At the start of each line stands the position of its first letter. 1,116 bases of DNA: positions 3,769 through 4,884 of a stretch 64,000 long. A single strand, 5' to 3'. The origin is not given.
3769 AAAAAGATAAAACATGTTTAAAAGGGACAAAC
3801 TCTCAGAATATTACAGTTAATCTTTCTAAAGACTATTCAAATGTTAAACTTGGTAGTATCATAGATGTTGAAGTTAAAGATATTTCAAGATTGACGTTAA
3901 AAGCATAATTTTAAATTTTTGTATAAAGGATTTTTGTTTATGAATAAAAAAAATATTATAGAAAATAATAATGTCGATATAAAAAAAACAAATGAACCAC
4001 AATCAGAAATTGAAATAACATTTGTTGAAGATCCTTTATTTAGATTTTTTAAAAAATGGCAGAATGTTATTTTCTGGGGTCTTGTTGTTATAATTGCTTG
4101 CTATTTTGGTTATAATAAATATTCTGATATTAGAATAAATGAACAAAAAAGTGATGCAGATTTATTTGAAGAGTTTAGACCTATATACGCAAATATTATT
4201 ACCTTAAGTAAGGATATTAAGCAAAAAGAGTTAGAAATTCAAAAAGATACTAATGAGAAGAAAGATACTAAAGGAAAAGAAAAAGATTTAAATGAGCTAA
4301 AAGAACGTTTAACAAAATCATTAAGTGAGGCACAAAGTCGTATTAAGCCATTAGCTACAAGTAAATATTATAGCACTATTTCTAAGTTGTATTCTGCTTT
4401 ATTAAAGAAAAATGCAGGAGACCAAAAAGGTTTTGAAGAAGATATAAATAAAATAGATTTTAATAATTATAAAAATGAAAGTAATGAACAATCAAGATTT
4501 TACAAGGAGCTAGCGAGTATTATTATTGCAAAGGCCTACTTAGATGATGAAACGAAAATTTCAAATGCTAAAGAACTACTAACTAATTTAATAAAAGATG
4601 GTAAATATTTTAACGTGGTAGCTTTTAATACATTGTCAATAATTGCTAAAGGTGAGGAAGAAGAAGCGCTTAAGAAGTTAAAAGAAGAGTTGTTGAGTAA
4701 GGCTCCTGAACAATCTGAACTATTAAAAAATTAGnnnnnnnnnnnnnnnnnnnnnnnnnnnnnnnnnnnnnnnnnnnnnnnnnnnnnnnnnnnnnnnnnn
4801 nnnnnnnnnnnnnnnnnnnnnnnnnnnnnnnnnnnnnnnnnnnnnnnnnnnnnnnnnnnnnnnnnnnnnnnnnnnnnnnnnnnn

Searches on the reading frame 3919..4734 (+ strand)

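Call 69: search_protein_families(library=pfam, proteins=[window:3919-4734:+], max_evalue=0.00001)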
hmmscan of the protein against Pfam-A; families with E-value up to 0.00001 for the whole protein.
window:3919-4734:+ (271 aa): 1 family
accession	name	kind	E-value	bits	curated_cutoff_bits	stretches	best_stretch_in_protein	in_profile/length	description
PF09976.15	TPR_21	-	4.3e-10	40.1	25.5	1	42-88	2-48/193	Tetratricopeptide repeat-like domain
